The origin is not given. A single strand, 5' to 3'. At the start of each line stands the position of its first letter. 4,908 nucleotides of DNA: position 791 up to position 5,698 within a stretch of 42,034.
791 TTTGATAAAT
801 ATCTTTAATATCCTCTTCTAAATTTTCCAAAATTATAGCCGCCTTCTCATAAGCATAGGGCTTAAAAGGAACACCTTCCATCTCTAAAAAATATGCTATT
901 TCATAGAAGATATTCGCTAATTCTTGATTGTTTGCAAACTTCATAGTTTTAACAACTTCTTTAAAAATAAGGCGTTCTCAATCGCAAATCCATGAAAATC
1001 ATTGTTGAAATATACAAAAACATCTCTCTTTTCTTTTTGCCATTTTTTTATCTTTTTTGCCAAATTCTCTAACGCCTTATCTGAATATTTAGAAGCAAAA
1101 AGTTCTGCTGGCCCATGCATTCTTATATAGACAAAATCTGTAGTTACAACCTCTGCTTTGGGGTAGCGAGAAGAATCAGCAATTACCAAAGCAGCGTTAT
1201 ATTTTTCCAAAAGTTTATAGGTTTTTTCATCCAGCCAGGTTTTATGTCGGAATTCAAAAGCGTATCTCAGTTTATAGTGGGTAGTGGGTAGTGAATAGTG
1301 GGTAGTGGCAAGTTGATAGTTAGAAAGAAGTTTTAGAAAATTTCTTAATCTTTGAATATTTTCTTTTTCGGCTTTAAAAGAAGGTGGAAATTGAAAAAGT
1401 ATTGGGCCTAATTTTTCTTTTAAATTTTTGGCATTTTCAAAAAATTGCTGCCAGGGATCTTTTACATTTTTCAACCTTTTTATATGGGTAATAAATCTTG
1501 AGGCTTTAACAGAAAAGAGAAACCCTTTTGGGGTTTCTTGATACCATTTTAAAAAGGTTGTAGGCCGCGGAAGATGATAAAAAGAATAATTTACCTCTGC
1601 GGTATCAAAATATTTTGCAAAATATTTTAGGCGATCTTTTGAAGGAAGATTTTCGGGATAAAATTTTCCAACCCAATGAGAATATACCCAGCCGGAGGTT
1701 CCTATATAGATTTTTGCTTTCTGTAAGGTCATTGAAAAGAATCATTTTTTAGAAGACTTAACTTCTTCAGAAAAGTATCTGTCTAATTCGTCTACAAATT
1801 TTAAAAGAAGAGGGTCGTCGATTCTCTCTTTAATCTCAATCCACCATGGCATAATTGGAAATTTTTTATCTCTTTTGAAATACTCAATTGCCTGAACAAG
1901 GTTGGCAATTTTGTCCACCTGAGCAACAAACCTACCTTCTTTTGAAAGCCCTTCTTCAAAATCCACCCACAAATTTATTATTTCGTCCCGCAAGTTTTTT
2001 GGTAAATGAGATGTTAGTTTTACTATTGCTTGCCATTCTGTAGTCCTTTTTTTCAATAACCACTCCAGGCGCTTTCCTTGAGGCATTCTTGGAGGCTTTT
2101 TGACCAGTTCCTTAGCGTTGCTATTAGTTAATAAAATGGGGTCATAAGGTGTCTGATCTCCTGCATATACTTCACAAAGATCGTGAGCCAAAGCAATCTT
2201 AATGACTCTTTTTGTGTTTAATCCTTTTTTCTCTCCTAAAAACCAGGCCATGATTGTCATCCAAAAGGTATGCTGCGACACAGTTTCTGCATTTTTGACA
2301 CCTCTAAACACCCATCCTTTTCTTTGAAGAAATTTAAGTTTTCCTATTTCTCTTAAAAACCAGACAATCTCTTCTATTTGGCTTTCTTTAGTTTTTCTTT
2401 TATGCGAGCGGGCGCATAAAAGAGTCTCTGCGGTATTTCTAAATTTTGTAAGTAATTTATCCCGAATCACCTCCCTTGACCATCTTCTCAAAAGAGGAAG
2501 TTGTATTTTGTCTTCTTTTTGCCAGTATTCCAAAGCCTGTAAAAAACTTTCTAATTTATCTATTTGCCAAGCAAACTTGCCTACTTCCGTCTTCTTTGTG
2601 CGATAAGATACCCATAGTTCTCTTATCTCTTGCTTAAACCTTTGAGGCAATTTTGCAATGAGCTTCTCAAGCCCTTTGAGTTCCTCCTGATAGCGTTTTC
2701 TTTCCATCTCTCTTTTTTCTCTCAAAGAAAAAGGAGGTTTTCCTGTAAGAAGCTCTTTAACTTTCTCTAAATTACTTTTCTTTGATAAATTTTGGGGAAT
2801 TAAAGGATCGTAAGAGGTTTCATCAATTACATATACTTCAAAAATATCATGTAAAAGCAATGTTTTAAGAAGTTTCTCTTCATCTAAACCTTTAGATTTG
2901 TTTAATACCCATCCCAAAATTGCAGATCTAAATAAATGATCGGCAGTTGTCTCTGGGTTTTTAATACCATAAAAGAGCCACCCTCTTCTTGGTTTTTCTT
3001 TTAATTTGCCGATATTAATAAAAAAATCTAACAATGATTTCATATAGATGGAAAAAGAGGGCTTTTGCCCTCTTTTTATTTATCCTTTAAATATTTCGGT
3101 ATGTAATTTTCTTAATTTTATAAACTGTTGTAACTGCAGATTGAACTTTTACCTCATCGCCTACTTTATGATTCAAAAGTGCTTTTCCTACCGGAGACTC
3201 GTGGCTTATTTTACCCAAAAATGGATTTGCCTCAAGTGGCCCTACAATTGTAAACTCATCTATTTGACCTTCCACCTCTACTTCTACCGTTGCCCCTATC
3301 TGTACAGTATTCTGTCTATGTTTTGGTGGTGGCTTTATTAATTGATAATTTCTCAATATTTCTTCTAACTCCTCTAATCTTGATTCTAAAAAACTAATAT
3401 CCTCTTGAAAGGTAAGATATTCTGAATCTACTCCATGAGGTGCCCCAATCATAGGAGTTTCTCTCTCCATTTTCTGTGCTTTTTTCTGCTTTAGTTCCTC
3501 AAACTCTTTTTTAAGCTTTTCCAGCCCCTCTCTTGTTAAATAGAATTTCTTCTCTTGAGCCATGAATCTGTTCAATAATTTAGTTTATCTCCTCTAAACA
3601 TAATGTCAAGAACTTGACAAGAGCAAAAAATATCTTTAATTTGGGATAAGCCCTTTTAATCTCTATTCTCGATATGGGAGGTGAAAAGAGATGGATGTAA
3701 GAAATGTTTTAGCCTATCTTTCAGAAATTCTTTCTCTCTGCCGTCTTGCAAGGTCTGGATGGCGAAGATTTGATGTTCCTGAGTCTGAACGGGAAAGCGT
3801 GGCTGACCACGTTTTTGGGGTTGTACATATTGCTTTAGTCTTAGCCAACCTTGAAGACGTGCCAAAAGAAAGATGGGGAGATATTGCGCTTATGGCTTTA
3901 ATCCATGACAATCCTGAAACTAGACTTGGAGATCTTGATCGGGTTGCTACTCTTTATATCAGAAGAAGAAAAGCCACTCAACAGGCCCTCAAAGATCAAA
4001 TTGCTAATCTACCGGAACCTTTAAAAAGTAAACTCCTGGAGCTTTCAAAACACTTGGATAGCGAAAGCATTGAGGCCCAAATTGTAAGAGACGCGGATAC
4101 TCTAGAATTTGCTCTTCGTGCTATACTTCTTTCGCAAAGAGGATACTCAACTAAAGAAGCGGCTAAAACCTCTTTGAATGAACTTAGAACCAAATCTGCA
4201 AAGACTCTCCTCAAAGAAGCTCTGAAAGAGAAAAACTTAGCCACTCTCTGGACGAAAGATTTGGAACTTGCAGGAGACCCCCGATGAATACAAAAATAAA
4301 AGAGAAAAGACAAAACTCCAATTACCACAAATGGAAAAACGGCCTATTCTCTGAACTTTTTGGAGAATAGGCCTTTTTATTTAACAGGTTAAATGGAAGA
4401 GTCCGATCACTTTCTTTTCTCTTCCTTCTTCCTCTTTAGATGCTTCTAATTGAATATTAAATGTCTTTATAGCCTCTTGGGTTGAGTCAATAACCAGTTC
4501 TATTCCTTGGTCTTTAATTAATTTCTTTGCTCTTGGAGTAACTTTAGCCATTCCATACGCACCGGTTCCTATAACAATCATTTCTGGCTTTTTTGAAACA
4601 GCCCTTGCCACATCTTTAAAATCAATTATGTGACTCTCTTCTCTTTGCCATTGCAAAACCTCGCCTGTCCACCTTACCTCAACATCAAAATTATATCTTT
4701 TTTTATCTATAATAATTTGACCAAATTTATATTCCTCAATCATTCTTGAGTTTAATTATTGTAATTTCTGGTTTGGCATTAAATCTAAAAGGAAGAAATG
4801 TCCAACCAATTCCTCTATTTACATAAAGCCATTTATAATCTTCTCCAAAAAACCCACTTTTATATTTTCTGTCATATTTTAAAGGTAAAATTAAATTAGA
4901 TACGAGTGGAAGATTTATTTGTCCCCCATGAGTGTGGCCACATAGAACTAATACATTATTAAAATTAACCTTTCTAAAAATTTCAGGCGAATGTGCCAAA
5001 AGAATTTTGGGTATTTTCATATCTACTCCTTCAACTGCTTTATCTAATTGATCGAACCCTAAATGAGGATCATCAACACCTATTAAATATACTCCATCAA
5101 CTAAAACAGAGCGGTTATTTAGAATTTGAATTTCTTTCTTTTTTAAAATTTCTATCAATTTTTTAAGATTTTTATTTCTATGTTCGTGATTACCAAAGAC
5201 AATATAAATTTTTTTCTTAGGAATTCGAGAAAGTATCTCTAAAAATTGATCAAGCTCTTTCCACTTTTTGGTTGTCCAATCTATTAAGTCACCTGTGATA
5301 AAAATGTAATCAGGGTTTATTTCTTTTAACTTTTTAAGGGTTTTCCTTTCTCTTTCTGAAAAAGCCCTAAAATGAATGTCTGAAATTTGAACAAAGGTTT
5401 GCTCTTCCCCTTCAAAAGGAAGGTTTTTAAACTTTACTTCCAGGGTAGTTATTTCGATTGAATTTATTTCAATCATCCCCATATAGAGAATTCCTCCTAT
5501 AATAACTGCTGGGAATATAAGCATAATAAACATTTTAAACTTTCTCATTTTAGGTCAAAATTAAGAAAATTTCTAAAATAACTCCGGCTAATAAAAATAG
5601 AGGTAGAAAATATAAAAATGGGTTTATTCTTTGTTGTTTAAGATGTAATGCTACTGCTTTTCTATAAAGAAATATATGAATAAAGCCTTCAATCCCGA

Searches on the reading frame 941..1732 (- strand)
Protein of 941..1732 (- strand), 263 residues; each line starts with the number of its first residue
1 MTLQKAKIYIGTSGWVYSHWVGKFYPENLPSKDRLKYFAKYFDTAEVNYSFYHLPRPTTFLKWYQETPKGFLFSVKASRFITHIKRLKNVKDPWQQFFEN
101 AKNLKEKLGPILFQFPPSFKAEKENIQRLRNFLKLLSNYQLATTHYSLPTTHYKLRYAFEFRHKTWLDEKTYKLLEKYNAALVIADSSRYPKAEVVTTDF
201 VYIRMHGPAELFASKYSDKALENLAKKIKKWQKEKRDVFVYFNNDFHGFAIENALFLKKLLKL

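Call 69: search_protein_families(library=pfam, proteins=[window:941-1732:-], max_evalue=0.0001)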
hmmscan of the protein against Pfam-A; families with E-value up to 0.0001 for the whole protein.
window:941-1732:- (263 aa): 1 family
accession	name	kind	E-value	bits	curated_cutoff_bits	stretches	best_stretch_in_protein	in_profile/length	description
PF01904.24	DUF72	-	9.7e-76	255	25.3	1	25-259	1-216/217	Protein of unknown function DUF72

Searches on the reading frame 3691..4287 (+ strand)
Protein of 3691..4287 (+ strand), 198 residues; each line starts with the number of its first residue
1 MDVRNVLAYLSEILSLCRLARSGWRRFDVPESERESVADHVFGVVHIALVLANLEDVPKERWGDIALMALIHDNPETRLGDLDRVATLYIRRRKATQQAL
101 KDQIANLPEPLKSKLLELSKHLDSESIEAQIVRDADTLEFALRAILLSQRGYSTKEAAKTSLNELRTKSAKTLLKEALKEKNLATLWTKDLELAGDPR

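Call 24: search_protein_families(library=pfam, proteins=[window:3691-4287:+], max_evalue=0.001)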
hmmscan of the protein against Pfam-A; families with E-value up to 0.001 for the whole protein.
window:3691-4287:+ (198 aa): 3 families
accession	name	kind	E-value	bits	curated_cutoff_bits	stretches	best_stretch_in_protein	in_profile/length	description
PF13023.12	HD_3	-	1.2e-15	58.2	22.5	1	20-170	8-157/165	HD domain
PF12917.13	YfbR-like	-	2.1e-10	41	25.9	1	31-178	20-179/182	5'-deoxynucleotidase YfbR-like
PF01966.28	HD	-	0.00089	20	22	0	37-139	1-114/116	HD domain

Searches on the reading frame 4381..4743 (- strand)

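Call 24: search_protein_families(library=pfam, proteins=[window:4381-4743:-], max_evalue=0.001)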
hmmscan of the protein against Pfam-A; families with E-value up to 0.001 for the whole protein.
window:4381-4743:- (120 aa): 1 family
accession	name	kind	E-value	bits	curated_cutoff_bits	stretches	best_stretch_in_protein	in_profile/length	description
PF04430.19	DUF498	-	8e-19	68.1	33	1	2-101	1-100/109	Protein of unknown function (DUF498/DUF598)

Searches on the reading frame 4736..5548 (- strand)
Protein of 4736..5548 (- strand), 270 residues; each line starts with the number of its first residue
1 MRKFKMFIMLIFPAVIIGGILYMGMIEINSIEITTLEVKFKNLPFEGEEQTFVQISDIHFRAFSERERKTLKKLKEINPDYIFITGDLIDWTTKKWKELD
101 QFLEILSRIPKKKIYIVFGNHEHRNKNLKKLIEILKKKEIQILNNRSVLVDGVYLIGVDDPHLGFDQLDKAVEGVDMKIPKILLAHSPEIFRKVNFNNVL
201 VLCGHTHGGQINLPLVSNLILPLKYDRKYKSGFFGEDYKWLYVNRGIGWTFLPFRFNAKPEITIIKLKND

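Call 24: search_protein_families(library=pfam, proteins=[window:4736-5548:-], max_evalue=0.001)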
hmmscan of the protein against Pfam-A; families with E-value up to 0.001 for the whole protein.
window:4736-5548:- (270 aa): 2 families
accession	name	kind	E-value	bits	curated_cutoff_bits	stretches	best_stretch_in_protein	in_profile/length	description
PF00149.33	Metallophos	-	6.8e-14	53.2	21.5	1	51-208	2-190/191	Calcineurin-like phosphoesterase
PF12850.12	Metallophos_2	-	5e-08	33.5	27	1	53-208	4-118/154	Calcineurin-like phosphoesterase superfamily domain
